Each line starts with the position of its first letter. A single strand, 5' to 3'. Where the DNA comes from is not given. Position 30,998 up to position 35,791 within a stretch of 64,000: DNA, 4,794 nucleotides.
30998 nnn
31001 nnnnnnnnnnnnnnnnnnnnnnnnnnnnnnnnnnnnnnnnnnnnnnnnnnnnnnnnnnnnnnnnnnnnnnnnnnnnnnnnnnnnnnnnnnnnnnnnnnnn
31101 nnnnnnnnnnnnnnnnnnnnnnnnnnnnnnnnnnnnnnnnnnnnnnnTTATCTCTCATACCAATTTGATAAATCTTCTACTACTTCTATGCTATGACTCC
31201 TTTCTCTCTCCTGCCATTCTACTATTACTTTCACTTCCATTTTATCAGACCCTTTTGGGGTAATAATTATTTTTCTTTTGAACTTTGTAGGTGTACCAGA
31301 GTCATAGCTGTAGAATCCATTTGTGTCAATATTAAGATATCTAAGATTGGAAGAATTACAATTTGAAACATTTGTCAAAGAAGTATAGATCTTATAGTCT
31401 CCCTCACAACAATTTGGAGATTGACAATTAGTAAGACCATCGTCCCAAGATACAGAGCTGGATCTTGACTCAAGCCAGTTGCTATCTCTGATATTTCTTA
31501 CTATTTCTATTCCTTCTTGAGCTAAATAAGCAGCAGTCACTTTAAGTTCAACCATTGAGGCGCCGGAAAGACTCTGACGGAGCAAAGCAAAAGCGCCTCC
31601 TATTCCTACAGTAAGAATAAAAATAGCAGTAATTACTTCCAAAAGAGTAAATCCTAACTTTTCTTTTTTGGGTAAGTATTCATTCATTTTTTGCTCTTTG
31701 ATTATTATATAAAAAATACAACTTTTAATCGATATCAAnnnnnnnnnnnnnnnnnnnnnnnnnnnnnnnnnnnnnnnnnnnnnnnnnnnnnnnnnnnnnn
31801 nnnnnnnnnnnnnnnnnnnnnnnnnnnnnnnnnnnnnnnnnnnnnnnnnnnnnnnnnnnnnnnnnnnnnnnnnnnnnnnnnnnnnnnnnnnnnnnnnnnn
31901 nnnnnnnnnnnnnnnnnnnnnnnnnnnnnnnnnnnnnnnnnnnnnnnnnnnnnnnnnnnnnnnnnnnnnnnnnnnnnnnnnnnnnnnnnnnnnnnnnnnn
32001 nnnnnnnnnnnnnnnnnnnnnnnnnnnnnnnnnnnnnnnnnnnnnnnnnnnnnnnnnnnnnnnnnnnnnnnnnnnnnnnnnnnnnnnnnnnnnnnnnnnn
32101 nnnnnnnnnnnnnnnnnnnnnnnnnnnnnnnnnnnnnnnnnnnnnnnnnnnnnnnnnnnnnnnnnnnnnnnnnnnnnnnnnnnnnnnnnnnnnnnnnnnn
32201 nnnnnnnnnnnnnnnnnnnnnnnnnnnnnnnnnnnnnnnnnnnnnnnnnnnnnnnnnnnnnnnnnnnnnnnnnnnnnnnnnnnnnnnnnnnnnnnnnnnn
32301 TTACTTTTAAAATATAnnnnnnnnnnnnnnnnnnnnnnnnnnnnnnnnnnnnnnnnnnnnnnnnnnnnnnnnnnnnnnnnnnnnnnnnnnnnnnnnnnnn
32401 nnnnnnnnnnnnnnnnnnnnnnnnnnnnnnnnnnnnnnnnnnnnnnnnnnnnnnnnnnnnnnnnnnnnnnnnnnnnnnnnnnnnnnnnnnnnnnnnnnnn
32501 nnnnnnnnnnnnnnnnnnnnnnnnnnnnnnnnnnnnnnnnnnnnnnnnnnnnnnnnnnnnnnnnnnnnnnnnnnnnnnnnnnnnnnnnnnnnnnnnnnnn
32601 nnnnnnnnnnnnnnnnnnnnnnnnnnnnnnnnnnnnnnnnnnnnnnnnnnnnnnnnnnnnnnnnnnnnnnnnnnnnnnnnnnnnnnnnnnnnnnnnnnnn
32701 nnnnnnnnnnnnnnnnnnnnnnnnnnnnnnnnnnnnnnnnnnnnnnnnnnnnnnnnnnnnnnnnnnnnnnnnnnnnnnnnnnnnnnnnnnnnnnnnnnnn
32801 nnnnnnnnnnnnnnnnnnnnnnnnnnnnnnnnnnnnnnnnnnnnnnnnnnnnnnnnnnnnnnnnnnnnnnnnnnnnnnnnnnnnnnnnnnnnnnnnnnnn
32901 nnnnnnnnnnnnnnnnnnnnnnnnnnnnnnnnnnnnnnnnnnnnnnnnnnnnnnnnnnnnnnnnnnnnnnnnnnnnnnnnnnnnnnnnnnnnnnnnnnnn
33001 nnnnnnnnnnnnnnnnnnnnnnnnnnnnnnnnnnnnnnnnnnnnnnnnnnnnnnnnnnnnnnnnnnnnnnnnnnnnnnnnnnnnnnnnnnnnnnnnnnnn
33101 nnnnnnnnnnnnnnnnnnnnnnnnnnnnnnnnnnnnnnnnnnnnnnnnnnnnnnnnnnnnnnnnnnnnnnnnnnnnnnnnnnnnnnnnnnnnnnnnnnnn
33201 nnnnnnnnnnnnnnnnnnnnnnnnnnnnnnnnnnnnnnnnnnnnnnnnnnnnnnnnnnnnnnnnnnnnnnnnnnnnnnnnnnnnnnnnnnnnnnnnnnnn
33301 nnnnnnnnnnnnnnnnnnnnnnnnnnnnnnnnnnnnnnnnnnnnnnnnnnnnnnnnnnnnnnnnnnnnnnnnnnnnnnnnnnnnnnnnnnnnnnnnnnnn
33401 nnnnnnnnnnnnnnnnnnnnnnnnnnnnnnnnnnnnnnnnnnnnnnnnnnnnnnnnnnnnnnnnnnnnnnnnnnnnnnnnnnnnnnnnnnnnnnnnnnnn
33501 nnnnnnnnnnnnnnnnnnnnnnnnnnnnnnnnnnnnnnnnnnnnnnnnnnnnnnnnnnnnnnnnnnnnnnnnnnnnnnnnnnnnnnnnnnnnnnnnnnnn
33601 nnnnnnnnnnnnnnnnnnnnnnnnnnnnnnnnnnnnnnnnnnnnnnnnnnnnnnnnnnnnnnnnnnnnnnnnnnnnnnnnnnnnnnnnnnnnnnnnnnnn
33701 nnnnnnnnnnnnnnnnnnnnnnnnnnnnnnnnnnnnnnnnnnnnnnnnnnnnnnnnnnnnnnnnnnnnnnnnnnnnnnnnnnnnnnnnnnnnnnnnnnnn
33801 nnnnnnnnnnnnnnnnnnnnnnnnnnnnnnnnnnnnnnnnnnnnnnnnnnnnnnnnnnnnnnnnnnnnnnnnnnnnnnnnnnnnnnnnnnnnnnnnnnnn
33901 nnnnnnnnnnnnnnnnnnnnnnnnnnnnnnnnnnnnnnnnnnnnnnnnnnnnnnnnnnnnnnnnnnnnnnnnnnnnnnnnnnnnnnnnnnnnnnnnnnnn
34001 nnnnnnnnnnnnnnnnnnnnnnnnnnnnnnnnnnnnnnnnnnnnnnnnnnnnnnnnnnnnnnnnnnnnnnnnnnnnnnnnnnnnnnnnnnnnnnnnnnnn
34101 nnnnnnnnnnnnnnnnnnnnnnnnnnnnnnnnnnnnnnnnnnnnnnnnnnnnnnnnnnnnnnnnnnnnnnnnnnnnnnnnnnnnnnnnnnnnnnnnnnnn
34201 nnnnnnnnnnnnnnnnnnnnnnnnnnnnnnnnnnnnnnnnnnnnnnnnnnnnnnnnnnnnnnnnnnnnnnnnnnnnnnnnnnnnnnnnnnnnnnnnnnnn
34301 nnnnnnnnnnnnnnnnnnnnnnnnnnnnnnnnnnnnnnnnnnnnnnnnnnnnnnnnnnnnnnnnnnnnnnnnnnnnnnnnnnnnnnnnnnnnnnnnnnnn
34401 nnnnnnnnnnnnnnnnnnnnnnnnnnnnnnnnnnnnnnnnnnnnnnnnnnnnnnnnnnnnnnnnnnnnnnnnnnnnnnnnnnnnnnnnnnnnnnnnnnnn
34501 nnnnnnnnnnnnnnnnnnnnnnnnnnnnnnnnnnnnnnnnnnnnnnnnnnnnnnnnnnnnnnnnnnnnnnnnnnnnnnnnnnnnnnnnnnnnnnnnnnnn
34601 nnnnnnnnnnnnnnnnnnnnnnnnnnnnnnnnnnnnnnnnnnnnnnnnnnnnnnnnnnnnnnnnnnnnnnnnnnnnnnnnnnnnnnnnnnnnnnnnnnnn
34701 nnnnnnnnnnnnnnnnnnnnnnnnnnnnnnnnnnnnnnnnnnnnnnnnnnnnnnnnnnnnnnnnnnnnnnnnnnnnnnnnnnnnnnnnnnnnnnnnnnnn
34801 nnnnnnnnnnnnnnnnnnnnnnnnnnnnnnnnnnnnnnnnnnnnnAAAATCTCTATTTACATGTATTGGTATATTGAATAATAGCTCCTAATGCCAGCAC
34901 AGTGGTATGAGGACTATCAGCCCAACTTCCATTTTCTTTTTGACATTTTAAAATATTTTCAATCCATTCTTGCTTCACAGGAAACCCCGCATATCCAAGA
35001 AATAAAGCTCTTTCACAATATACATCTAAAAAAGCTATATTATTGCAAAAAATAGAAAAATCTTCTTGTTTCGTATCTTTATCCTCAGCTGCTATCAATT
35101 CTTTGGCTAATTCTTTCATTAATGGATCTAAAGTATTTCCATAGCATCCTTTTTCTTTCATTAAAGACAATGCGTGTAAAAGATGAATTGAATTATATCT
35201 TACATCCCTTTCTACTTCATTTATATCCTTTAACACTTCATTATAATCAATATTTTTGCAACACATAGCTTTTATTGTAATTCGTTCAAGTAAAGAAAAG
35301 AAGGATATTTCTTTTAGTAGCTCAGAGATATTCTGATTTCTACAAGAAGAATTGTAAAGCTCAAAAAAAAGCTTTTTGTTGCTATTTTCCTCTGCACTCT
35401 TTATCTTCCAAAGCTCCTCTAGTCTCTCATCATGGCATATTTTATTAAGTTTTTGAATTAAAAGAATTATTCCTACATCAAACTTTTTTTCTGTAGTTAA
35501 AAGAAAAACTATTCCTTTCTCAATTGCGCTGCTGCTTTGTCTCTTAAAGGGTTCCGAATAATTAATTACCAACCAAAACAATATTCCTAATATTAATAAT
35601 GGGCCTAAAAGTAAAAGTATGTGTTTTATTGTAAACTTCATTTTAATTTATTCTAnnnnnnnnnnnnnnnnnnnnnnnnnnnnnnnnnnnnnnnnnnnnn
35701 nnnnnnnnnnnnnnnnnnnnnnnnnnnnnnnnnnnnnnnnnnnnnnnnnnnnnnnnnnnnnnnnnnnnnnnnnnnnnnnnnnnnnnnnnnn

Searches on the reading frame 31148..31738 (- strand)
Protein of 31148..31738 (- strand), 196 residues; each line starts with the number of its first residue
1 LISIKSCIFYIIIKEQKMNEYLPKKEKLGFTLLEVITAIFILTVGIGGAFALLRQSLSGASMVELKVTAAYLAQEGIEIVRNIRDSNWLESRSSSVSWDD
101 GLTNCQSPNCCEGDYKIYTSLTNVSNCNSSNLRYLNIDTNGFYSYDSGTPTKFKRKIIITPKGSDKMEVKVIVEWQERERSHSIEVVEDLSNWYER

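Call 4: search_protein_families(library=pfam, proteins=[window:31148-31738:-], max_evalue=0.01)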
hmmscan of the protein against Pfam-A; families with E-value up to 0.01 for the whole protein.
window:31148-31738:- (196 aa): 1 family
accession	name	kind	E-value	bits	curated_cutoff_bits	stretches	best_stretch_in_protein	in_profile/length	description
PF07963.17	N_methyl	-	1.3e-05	25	21.2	1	28-50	5-27/27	Prokaryotic N-terminal methylation motif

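Call 5: search_protein_families(library=ncbifam, proteins=[window:31148-31738:-], max_evalue=0.01)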
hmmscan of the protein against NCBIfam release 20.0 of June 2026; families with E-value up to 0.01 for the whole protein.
window:31148-31738:- (196 aa): 4 families
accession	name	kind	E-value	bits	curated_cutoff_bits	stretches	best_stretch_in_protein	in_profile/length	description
TIGR02523.1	type_IV_pilV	equivalog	2.5e-06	28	52.2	1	28-83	2-57/139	type IV pilus modification protein PilV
TIGR02532.1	IV_pilin_GFxxxE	domain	0.0014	18.4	16.3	1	28-49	2-23/24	prepilin-type N-terminal cleavage/methylation domain-containing protein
NF047828.1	T3SSXpsI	equivalog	0.0052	16.8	150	0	29-62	3-32/132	type II secretion system protein XpsI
NF006453.0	PRK08808.1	equivalog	0.0077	15.3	295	0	25-56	4-35/211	type II secretion system protein J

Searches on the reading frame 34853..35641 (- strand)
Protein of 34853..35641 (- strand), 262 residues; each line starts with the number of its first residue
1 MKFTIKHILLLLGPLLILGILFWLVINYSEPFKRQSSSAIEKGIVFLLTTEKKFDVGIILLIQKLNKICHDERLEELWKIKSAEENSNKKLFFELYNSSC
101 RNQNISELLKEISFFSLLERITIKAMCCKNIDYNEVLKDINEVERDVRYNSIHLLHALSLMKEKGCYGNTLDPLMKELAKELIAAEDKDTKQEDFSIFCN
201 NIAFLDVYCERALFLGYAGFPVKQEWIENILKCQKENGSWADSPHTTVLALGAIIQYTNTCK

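Call 4: search_protein_families(library=pfam, proteins=[window:34853-35641:-], max_evalue=0.01)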
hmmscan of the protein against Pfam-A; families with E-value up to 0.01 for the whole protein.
window:34853-35641:- (262 aa): 0 families

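Call 5: search_protein_families(library=ncbifam, proteins=[window:34853-35641:-], max_evalue=0.01)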
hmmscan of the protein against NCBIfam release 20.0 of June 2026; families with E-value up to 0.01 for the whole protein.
window:34853-35641:- (262 aa): 1 family
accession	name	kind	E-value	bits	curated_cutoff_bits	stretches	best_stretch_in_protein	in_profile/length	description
TIGR02672.2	cas_csm6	equivalog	0.0059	15.7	150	1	64-198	299-422/433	type III-A CRISPR-associated CARF protein Csm6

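Call 93: search_protein_families(library=pfam, proteins=[window:34853-35641:-], max_evalue=1)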
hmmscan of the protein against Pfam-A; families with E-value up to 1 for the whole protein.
window:34853-35641:- (262 aa): 1 family
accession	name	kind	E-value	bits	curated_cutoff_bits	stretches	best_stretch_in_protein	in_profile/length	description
PF24573.1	HEAT_DAAF5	-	0.01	15.9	31.9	1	134-186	27-78/194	Dynein axonemal assembly factor 5, HEAT-repeat domain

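Call 97: find_homologous_proteins(query=window:34853-35638:-, max_evalue=0.001)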
Query window:34853-35638:- (261 aa): 1 proteins with E <= 0.001 among 2878 candidates.
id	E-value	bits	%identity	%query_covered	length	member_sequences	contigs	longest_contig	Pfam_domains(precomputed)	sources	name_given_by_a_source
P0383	9.3e-170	581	100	100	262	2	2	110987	-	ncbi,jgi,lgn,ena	-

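Call 102: search_solved_structures(query=window:34853-35638:-, max_evalue=10)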
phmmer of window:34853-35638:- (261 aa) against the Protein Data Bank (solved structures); distinct sequences matched with E-value up to 10: 10.
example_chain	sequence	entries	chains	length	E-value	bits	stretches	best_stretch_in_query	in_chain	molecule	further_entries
9dec_A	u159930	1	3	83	0.027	17.2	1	119-181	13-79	D9-threaded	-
6s73_A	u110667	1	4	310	0.48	13.1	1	86-143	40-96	Serine/threonine-protein kinase Nek7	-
6npy_B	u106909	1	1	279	0.59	12.8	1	86-145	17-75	Interferon-induced, double-stranded RNA-activated protein kinase,Serine/threonine-protein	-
8ej4_K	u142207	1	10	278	0.63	12.7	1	86-143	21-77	Serine/threonine-protein kinase Nek7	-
9nfq_C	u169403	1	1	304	0.72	12.5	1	86-143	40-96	Serine/threonine-protein kinase Nek7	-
9h59_C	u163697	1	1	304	0.72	12.5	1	86-143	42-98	Serine/threonine-protein kinase Nek7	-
8ws1_A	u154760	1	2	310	0.74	12.5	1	86-143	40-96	Serine/threonine-protein kinase Nek7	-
8ws0_A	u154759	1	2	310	0.74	12.5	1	86-143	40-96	Serine/threonine-protein kinase Nek7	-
2wqm_A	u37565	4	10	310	0.75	12.5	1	86-143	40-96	SERINE/THREONINE-PROTEIN KINASE NEK7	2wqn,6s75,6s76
5de2_A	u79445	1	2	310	0.99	12.1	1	86-142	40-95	Serine/threonine-protein kinase Nek7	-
